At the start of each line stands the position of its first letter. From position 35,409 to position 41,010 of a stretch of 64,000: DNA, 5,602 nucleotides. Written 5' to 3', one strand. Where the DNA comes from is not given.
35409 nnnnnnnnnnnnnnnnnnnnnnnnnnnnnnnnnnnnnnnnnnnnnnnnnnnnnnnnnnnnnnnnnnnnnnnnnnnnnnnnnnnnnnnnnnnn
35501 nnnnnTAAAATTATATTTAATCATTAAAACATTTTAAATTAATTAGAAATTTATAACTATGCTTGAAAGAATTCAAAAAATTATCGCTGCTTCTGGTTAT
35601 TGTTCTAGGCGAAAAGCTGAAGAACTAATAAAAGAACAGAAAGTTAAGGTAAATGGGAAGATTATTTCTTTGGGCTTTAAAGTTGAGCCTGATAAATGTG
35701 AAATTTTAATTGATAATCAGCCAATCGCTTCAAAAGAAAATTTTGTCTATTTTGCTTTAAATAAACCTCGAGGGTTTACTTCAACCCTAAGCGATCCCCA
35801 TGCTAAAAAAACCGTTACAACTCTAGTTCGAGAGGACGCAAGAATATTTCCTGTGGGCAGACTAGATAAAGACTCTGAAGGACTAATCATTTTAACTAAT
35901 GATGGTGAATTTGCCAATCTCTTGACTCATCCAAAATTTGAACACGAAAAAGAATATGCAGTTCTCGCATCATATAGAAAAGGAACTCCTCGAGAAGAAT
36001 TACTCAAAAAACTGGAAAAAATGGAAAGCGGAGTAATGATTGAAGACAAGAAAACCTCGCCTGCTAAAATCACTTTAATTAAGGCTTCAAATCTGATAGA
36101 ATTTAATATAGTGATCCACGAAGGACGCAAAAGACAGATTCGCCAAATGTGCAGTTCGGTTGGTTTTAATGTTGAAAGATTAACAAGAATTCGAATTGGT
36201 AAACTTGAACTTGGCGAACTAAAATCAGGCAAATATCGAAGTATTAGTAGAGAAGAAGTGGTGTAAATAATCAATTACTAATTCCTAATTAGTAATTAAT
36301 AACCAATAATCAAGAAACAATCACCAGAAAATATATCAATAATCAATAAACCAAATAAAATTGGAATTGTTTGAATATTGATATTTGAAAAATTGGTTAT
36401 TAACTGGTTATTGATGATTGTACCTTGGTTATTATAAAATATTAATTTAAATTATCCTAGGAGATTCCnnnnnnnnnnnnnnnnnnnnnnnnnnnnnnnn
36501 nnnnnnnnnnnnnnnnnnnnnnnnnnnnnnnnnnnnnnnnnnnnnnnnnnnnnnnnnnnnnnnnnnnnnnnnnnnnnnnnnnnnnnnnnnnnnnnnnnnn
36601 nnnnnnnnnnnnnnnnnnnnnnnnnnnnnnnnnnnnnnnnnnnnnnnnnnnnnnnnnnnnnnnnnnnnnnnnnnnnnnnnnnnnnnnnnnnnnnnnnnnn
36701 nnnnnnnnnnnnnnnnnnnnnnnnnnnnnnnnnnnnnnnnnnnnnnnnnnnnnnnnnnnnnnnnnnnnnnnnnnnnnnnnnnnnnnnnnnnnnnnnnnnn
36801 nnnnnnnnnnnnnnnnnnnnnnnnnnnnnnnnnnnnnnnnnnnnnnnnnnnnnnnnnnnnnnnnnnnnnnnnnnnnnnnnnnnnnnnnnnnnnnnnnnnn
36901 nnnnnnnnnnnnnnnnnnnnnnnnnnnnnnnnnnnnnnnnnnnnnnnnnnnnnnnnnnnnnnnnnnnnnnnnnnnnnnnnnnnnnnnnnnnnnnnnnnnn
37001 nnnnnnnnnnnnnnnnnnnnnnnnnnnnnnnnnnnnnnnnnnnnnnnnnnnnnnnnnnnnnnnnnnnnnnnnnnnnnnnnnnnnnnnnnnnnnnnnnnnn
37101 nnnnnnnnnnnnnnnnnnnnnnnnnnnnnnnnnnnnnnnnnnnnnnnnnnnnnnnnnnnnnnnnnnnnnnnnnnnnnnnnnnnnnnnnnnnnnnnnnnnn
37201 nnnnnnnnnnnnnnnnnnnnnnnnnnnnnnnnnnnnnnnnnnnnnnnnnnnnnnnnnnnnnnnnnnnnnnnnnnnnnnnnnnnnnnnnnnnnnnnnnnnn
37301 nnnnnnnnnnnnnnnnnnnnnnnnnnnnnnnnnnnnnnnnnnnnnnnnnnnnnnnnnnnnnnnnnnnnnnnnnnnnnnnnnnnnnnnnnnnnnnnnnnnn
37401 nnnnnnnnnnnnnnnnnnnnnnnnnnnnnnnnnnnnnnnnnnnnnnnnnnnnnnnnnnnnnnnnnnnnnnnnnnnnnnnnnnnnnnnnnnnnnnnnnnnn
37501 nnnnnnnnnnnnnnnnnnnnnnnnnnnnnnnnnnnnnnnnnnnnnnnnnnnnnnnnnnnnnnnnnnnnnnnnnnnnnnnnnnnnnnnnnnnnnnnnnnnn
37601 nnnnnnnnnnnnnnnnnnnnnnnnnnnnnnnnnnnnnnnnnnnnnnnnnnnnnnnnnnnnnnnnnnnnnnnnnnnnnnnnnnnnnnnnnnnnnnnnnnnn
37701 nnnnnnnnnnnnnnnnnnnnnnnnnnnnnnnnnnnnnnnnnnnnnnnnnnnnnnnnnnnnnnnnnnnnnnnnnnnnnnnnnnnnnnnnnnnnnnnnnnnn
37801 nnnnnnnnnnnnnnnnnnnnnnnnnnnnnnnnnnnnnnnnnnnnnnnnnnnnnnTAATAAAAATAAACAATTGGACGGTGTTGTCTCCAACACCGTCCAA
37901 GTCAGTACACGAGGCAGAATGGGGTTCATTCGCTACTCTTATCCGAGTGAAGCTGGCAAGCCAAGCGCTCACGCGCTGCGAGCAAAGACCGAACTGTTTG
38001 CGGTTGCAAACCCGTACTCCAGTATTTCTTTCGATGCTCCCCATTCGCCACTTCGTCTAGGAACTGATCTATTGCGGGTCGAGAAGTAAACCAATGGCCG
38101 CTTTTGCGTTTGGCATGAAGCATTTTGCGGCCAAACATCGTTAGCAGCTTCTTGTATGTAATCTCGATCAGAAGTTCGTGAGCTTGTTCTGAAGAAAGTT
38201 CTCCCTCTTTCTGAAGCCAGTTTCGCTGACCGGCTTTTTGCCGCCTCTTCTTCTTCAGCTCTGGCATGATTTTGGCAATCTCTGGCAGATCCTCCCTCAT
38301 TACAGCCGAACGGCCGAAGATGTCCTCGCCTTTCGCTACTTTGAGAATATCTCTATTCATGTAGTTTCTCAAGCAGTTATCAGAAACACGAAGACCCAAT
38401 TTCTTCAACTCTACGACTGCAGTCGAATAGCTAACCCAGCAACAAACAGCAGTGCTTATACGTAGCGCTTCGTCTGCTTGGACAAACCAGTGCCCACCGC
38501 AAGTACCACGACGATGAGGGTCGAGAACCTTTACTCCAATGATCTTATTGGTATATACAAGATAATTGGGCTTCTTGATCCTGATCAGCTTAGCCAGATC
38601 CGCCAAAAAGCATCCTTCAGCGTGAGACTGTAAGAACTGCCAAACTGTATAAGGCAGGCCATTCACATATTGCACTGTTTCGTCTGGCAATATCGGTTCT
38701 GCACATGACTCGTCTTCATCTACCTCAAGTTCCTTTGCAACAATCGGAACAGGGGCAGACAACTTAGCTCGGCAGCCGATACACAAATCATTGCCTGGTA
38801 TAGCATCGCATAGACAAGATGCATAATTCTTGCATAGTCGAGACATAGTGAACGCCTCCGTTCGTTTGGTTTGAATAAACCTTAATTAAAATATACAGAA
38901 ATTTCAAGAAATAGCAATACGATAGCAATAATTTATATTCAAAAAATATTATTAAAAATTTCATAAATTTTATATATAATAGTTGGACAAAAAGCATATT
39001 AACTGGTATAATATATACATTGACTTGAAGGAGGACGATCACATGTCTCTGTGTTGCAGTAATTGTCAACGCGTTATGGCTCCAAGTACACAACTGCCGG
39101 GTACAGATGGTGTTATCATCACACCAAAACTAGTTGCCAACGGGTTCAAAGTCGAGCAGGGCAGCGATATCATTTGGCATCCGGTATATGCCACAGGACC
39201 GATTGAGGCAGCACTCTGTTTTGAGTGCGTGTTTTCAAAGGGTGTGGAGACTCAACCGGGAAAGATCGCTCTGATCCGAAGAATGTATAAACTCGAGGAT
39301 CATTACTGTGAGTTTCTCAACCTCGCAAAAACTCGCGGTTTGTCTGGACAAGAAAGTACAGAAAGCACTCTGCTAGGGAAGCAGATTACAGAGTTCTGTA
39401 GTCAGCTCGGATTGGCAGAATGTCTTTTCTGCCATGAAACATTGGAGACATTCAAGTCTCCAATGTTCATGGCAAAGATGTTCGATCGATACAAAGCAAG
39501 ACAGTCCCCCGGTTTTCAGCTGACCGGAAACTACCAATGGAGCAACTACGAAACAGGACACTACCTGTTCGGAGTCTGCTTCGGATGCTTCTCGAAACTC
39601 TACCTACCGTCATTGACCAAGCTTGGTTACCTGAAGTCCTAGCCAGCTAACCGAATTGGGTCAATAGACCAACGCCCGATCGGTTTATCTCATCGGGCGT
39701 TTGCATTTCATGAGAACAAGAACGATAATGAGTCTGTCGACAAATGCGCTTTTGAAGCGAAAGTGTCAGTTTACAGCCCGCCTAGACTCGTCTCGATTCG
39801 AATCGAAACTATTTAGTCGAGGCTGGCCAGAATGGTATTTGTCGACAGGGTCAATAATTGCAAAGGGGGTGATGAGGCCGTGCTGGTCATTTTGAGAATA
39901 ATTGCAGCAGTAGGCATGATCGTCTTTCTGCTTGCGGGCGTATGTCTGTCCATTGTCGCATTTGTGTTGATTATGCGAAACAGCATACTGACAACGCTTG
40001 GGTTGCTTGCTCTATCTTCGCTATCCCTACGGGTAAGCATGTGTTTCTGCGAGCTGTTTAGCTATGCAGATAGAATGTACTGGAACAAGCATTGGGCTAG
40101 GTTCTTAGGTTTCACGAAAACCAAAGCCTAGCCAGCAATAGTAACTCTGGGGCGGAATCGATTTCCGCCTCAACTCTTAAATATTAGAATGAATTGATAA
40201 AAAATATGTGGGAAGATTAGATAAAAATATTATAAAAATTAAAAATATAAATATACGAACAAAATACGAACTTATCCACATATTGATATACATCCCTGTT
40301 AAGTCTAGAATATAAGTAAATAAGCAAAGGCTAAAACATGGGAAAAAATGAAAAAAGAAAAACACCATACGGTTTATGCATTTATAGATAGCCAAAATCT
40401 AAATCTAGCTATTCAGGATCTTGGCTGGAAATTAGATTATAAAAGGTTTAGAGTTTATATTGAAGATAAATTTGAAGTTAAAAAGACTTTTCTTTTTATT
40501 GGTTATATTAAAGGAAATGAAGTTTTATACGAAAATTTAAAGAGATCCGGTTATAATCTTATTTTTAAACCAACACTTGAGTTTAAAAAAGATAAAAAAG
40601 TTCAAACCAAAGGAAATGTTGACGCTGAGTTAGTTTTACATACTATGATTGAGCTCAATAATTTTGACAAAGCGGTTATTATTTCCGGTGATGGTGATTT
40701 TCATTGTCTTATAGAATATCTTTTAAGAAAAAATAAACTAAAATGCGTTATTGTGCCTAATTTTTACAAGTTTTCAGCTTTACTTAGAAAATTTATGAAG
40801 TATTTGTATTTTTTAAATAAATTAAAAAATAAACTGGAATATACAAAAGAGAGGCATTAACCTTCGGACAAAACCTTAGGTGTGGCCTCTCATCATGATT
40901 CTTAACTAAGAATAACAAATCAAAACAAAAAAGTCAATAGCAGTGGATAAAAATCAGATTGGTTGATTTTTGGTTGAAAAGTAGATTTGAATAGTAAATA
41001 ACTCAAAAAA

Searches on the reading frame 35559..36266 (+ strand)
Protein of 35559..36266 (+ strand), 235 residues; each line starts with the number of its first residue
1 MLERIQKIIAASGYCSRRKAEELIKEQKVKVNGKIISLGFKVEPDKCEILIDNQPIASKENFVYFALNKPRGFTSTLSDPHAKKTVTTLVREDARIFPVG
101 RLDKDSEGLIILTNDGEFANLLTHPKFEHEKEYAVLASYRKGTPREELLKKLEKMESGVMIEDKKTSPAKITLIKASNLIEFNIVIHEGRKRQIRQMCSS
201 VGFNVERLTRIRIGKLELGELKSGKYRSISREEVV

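Call 83: search_protein_families(library=pfam, proteins=[window:35559-36266:+], max_evalue=0.001)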
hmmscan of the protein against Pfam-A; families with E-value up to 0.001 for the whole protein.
window:35559-36266:+ (235 aa): 2 families
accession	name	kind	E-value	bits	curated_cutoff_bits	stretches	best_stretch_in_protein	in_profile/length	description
PF00849.27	PseudoU_synth_2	-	1.5e-23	84.1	26.8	1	64-200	2-152/152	RNA pseudouridylate synthase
PF01479.30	S4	-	6.1e-13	48.7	22.8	1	3-44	1-44/48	S4 domain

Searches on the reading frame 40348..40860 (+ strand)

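Call 83: search_protein_families(library=pfam, proteins=[window:40348-40860:+], max_evalue=0.001)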
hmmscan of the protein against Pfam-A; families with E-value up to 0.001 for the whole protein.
window:40348-40860:+ (170 aa): 1 family
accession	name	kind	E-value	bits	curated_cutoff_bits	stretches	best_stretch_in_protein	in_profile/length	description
PF01936.24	NYN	-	5.3e-15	56.6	24.2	1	10-138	3-127/145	NYN domain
